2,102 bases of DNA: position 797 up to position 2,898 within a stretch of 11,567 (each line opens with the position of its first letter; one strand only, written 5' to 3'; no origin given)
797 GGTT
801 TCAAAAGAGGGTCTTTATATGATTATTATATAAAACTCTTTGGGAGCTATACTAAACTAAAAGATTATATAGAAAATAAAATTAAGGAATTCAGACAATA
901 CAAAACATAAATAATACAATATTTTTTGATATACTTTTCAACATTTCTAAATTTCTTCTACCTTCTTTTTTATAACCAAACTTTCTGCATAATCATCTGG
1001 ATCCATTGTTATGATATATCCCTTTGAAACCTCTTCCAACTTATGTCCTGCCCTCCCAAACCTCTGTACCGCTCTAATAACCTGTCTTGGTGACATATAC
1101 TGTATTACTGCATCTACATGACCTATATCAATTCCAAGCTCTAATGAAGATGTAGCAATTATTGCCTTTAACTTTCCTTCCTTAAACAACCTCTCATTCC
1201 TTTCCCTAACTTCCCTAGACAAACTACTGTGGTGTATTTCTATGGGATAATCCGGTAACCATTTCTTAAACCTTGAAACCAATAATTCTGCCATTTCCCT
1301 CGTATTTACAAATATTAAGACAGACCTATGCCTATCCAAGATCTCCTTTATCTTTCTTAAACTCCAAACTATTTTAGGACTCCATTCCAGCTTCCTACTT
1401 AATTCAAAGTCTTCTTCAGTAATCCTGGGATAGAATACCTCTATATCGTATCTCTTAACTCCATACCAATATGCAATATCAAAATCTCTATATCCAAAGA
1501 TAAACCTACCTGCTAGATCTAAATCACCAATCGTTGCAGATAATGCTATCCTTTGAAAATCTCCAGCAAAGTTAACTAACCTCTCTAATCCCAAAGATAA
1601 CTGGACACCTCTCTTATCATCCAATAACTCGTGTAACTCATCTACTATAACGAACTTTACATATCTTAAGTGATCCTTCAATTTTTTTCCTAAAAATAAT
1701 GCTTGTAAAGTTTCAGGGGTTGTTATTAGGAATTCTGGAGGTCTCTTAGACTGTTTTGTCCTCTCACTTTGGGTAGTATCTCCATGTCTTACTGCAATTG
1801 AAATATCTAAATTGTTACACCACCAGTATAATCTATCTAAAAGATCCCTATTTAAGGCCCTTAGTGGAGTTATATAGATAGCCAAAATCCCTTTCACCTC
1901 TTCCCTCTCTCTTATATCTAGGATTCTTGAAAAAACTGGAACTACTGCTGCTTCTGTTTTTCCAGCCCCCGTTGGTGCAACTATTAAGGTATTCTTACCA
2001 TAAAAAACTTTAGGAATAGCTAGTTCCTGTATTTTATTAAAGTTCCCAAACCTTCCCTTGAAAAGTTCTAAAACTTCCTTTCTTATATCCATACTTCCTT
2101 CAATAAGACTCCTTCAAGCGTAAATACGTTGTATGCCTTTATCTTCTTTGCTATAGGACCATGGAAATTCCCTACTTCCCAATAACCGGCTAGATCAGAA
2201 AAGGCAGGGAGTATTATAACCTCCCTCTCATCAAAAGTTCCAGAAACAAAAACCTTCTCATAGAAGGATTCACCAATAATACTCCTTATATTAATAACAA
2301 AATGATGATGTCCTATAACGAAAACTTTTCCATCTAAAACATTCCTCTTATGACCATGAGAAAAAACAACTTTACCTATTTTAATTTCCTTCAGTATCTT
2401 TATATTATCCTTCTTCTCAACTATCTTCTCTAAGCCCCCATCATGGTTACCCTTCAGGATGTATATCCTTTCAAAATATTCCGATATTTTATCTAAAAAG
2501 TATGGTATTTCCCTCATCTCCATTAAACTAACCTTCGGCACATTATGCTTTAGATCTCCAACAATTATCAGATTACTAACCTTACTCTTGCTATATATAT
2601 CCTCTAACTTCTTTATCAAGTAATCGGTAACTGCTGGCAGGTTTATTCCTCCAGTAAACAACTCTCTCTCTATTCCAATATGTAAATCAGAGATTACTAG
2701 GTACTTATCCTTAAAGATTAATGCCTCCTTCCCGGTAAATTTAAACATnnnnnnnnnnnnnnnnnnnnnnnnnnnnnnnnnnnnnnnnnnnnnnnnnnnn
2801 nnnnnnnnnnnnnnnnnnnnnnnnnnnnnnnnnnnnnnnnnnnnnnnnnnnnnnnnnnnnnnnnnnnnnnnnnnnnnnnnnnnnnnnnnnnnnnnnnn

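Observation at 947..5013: Four-gene translationally coupled operon: HIT-like, duplicated-NTase/HEPN-like, MPE phosphoesterase and Lhr helicase core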

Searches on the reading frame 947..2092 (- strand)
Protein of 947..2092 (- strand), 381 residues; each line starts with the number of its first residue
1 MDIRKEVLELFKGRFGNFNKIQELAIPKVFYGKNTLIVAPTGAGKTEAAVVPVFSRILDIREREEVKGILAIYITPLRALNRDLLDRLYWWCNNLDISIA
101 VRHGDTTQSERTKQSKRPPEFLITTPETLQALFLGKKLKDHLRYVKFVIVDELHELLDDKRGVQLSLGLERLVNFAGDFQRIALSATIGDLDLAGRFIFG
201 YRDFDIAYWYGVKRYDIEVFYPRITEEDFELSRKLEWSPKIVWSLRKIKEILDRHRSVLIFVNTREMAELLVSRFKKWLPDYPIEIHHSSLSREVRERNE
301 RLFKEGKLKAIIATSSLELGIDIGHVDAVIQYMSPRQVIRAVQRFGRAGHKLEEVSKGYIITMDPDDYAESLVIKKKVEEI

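Call 3: search_protein_families(library=pfam, proteins=[window:947-2092:-], max_evalue=0.01)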
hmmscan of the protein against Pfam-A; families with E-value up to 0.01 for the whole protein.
window:947-2092:- (381 aa): 4 families
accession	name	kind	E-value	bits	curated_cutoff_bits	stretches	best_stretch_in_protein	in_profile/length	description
PF00270.35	DEAD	-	5e-39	134.1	26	1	19-189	1-161/167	DEAD/DEAH box helicase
PF00271.37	Helicase_C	-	2.9e-23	82.7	23.5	1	246-349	4-107/110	Helicase conserved C-terminal domain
PF04851.21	ResIII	-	2e-10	41.2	22.5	1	31-188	22-162/164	Type III restriction enzyme, res subunit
PF22590.2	Cas3-like_C_2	-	4e-05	24.3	27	1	256-348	3-101/106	CRISPR-associated nuclease/helicase Cas3, C-terminal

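Call 4: search_protein_families(library=ncbifam, proteins=[window:947-2092:-], max_evalue=0.01)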
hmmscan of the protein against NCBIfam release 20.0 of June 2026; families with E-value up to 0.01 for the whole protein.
window:947-2092:- (381 aa): 40 families (the best 25 are shown)
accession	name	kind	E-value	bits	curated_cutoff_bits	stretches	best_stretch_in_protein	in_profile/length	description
NF010338.0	PRK13767.1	equivalog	2.4e-99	333.8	849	1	4-379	20-413/877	ATP-dependent helicase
TIGR04121.1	DEXH_lig_assoc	equivalog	1.1e-88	297.9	850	1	11-363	7-358/804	ligase-associated DNA damage response DEXH box helicase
NF007284.0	PRK09751.1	equivalog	2.6e-52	177.4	1496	2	11-276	23-313/1538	ATP-dependent helicase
TIGR03817.1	DECH_helic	hypoth_equivalog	1.1e-21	76.8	874.1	1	30-365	49-387/742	helicase/secretion neighborhood putative DEAH-box helicase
NF002654.0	PRK02362.1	equivalog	1.7e-21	76.3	887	1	29-275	36-263/739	ATP-dependent DNA helicase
NF040935.1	helicase_Hel308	equivalog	9.8e-21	73.6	1200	2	3-273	11-265/704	ATP-dependent DNA helicase Hel308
NF001308.0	PRK00254.1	equivalog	1.4e-20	73.1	1216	2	28-270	35-253/720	ATP-dependent DNA helicase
NF053631.1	RNA_helic_CshA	equivalog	8.8e-20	71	646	2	13-158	17-155/434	degradosome RNA helicase CshA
NF008394.0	PRK11192.1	equivalog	1.2e-19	70.5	507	2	15-158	23-163/441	ATP-dependent RNA helicase SrmB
NF002251.0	PRK01172.1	equivalog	2.2e-18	65.8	891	2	5-273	10-254/674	ATP-dependent DNA helicase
TIGR01587.1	cas3_core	equivalog_domain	1.7e-17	63.6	102.45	1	35-367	2-338/358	CRISPR-associated helicase Cas3'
NF010337.0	PRK13766.1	equivalog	6.5e-17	60.9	610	2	238-351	347-468/781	Hef nuclease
NF053636.1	DDHlcsCsdAPsy1082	equivalog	6.8e-17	61.2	890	2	2-89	9-95/512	DEAD/DEAH box helicase CsdA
NF053711.1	RNA_heli_RhlE1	exception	5e-16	58.5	750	2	19-158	25-162/434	RNA helicase RhlE1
TIGR01389.1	recQ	equivalog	8.4e-16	57.5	640.2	2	253-351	222-318/591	DNA helicase RecQ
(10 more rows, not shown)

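Call 26: search_protein_families(library=padloc, proteins=[window:947-2092:-], max_evalue=0.01)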
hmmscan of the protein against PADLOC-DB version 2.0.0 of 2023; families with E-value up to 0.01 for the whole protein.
window:947-2092:- (381 aa): 82 families (the best 25 are shown)
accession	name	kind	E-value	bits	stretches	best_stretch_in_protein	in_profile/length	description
PDLC03960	SngC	-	6.4e-68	228.1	1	13-356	20-366/720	-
PDLC02503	BrxHI|BrxHII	-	6.9e-68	227.6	1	17-366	24-357/698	BrxHI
PDLC02897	DpdJ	-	1.8e-55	186.4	1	13-372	95-472/1570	DpdJ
PDLC02501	BrxHI|BrxHII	-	1.5e-44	150.4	1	19-368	25-359/925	BrxHI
PDLC03928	PsyrT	-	5e-20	69.4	2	253-365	239-346/689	-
PDLC01252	Cas3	-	1.6e-18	65.2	1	35-370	2-307/324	CAS-I; effector_G3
PDLC00194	HamB1|HamB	-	1.7e-18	64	2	39-188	252-393/995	DEAD-box helicase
PDLC00035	DruE3|DruE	-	1.8e-18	63.7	2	36-120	123-210/1460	SNF2 family N-terminal domain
PDLC00938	Cas3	-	4.5e-18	63.6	1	35-367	2-338/358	CRISPR-associated helicase Cas3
PDLC00192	HamB1|HamB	-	5.1e-18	62.1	2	18-175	269-419/1104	DEAD-box helicase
PDLC00036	DruE3|DruE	-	1e-17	60.6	2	33-127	108-217/2023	SNF2 family N-terminal domain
PDLC00186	HamB1|HamB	-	1.8e-17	60.6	2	17-175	146-294/864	DEAD-box helicase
PDLC02864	DpdF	-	2.4e-16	57.7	2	5-187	8-180/610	DpdF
PDLC01710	Cas3a1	-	7e-16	55.8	1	33-379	219-572/745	Cas3_1_CAS-I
PDLC04531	PDC-M23B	-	7.3e-16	55.4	2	39-168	320-451/1060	-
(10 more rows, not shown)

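Call 30: find_homologous_proteins(query=window:947-2092:-, max_evalue=1e-20)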
Query window:947-2092:- (381 aa): 3313 proteins with E <= 1e-20 among 8000 candidates; the best 120 are listed.
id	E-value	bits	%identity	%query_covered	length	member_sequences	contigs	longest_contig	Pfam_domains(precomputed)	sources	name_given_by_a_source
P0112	4.5e-250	847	100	100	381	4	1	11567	PF00270.36,PF00271.38,PF04851.22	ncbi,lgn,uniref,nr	ncbi:MAG: hypothetical protein BXU00_03375 [Candidatus Nanoclepta minutus]|uniref:Helicase n=1 Tax=C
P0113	2.4e-228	775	90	100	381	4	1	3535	PF00270.36,PF00271.38,PF22590.3,PF04851.22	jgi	-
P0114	9.9e-227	770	89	100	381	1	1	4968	PF00270.36,PF00271.38,PF04851.22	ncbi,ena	-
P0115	4.4e-223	758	89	100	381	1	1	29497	PF00270.36,PF00271.38,PF22590.3,PF04851.22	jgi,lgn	-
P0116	7.5e-217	737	84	99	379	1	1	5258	PF00270.36,PF00271.38,PF22590.3,PF04851.22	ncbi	ncbi:MAG: DEAD/DEAH box helicase, partial [Nanopusillaceae archaeon]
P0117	2.8e-215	732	84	99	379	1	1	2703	PF00270.36,PF00271.38,PF22590.3,PF04851.22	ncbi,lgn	ncbi:MAG: DEAD/DEAH box helicase [Candidatus Aenigmatarchaeota archaeon]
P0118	4.9e-215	731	84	99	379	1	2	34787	PF00270.36,PF00271.38,PF22590.3,PF04851.22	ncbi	ncbi:MAG: DEAD/DEAH box helicase [Nanopusillaceae archaeon]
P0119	8.4e-215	731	84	99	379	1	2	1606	PF00270.36,PF00271.38,PF22590.3,PF04851.22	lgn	-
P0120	1.8e-214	730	83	99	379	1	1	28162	PF00270.36,PF00271.38,PF22590.3,PF04851.22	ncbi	ncbi:MAG: DEAD/DEAH box helicase [Nanopusillaceae archaeon]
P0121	6.5e-203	692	79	99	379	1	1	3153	PF00270.36,PF00271.38,PF22590.3,PF04851.22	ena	-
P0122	1.5e-187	641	75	99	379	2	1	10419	PF00270.36,PF00271.38,PF22590.3,PF04851.22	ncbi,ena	-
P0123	2.8e-187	640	74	99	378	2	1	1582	PF00270.36,PF00271.38,PF22590.3,PF04851.22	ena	-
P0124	9.9e-186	635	73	98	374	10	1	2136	PF00270.36,PF00271.38,PF04851.22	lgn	-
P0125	1.2e-185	635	73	100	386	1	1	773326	PF00270.36,PF00271.38,PF04851.22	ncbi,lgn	ncbi:ATP-dependent DNA helicase Hel308 [Nanoarchaeota archaeon]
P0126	7.2e-185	632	71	100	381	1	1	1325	PF00270.36,PF00271.38,PF22590.3,PF04851.22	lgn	-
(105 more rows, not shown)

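Call 59: search_solved_structures(query=window:947-2092:-, max_evalue=1e-20, show_alignments=0)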
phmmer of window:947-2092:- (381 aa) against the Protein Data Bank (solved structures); distinct sequences matched with E-value up to 1e-20: 17.
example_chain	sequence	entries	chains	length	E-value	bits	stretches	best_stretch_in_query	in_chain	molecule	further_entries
5v9x_A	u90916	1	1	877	9e-51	176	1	25-276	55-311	ATP-dependent DNA helicase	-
7lhl_A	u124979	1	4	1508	5.8e-50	173.4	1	25-276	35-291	ATP-dependent DNA helicase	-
8alz_B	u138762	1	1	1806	6.8e-30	107.3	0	14-230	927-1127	Activating signal cointegrator 1 complex subunit 3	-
7zpq_CA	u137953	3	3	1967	1.2e-28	103.2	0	16-267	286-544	SLH1 isoform 1 | RQC trigger complex helicase SLH1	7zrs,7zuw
6y50_p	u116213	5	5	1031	1.8e-25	92.8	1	15-369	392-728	Probable ATP-dependent RNA helicase DDX46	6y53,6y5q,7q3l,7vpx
7evo_E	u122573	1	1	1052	1.9e-25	92.7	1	15-369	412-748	RNA helicase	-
6qdv_B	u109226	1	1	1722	3e-23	85.5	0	15-266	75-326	U5 small nuclear ribonucleoprotein 200 kDa helicase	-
4f92_B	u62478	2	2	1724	3e-23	85.5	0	15-266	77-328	U5 small nuclear ribonucleoprotein 200 kDa helicase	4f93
4f91_B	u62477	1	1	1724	3e-23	85.5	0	15-266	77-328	U5 small nuclear ribonucleoprotein 200 kDa helicase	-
5urj_A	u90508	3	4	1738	3.1e-23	85.4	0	15-266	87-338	U5 small nuclear ribonucleoprotein 200 kDa helicase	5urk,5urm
4kit_B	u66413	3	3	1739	3.1e-23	85.4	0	15-266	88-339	U5 small nuclear ribonucleoprotein 200 kDa helicase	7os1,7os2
6s8q_B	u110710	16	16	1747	3.2e-23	85.4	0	15-266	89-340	U5 small nuclear ribonucleoprotein 200 kDa helicase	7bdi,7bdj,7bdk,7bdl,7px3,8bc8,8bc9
6s8o_B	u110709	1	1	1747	3.8e-23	85.1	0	15-266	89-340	U5 small nuclear ribonucleoprotein 200 kDa helicase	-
6s9i_B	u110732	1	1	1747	5.4e-23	84.6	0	15-266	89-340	U5 small nuclear ribonucleoprotein 200 kDa helicase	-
3jcr_C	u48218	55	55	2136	7.2e-23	84.2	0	15-266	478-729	hBrr2 | U5 small nuclear ribonucleoprotein 200 kDa helicase | Brr2, U5 small nuclear ribonucleoprotein 200 kDa helicase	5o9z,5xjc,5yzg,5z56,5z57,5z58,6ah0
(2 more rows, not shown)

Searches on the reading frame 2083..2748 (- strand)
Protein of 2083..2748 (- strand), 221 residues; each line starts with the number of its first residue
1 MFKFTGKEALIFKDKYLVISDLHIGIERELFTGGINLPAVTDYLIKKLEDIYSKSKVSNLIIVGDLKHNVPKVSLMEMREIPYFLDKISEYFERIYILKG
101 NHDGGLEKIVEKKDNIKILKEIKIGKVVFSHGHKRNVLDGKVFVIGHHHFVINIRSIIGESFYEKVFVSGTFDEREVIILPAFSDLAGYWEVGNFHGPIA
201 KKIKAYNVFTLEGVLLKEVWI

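Call 3: search_protein_families(library=pfam, proteins=[window:2083-2748:-], max_evalue=0.01)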
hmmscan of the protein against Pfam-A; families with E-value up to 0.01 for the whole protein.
window:2083-2748:- (221 aa): 1 family
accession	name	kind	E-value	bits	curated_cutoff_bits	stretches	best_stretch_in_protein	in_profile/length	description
PF00149.33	Metallophos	-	7.2e-08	33.5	21.5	1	16-165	3-131/191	Calcineurin-like phosphoesterase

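Call 4: search_protein_families(library=ncbifam, proteins=[window:2083-2748:-], max_evalue=0.01)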
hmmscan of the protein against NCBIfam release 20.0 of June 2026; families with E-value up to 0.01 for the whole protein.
window:2083-2748:- (221 aa): 4 families
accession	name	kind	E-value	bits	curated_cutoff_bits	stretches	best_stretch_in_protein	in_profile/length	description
TIGR00024.1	SbcD_rel_arch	hypoth_equivalog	2.2e-34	119.2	115.2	1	8-202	10-197/224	putative phosphoesterase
TIGR04123.1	P_estr_lig_assc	hypoth_equivalog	1.2e-21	77.1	150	1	13-193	20-190/207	ligase-associated DNA damage response endonuclease PdeM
NF006988.0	PRK09453.1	equivalog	0.00015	21.7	117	1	46-150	17-129/183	phosphodiesterase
TIGR00040.1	yfcE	subfamily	0.0016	18.5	56.25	1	46-134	17-88/158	YfcE family phosphodiesterase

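Call 26: search_protein_families(library=padloc, proteins=[window:2083-2748:-], max_evalue=0.01)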
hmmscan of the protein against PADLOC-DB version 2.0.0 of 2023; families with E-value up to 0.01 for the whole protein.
window:2083-2748:- (221 aa): 1 family
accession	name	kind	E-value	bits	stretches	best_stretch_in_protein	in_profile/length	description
PDLC00736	Effector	-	1.1e-05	22.6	1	15-122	4-104/561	Endonuclease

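Call 58: search_solved_structures(query=window:2083-2748:-, max_evalue=0.001, show_alignments=1)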
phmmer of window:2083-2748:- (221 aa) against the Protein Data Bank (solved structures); distinct sequences matched with E-value up to 0.001: 0.
